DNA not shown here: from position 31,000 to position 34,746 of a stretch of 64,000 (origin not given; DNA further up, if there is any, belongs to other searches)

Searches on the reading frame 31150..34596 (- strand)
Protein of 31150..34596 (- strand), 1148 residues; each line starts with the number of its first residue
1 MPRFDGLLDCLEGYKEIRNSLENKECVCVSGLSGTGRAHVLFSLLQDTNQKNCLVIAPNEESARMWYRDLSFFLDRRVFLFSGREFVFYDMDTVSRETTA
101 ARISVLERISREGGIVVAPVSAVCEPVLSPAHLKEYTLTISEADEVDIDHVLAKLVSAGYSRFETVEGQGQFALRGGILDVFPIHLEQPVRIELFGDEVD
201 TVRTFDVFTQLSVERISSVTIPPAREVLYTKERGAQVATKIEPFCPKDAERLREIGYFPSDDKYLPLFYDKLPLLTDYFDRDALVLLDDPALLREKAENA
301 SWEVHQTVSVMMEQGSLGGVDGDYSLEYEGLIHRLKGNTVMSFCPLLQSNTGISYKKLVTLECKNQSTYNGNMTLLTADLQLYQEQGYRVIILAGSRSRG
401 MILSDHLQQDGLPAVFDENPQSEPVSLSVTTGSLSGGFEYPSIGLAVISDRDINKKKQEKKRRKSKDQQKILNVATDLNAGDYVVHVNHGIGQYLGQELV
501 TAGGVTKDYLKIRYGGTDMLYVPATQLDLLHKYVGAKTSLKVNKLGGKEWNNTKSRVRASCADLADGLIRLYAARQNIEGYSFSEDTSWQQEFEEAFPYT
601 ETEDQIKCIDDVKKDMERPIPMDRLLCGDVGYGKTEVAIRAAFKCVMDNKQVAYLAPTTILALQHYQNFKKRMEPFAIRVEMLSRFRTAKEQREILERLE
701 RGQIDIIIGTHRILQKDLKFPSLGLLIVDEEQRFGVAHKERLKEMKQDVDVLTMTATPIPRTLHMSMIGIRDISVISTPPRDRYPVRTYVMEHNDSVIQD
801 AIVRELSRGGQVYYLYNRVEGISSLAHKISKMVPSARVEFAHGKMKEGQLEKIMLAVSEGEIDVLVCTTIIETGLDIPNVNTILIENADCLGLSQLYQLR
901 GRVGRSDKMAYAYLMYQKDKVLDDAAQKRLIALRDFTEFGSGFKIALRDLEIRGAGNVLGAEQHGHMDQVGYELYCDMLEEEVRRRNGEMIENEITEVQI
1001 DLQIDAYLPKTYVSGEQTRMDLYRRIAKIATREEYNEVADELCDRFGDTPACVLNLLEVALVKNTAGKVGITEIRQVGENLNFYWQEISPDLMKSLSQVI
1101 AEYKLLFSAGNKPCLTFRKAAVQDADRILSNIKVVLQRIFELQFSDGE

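Call 10: search_protein_families(library=pfam, proteins=[window:31150-34596:-])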
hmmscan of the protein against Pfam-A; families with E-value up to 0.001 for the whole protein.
window:31150-34596:- (1148 aa): 8 families
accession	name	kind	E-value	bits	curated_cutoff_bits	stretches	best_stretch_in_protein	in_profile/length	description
PF00270.35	DEAD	-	1.4e-27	96.9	26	1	603-763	2-164/167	DEAD/DEAH box helicase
PF17757.6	UvrB_inter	-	2e-25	89.1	22.9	1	138-226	1-90/91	UvrB interaction domain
PF03461.20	TRCF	-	4.5e-25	88.3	25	1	1002-1087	1-86/95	TRCF domain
PF00271.37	Helicase_C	-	7.4e-21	74.9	23.5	1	802-906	10-109/110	Helicase conserved C-terminal domain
PF02559.22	CarD_TRCF_RID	-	3e-18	66.1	23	1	478-534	1-57/57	CarD-like/TRCF RID domain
PF04851.21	ResIII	-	7.4e-12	45.9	22.5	1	603-758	6-162/164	Type III restriction enzyme, res subunit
PF13401.12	AAA_22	-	0.00023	21.9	27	0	23-77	4-61/130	AAA domain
PF22590.2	Cas3-like_C_2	-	0.00029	21.5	27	0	809-907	2-105/106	CRISPR-associated nuclease/helicase Cas3, C-terminal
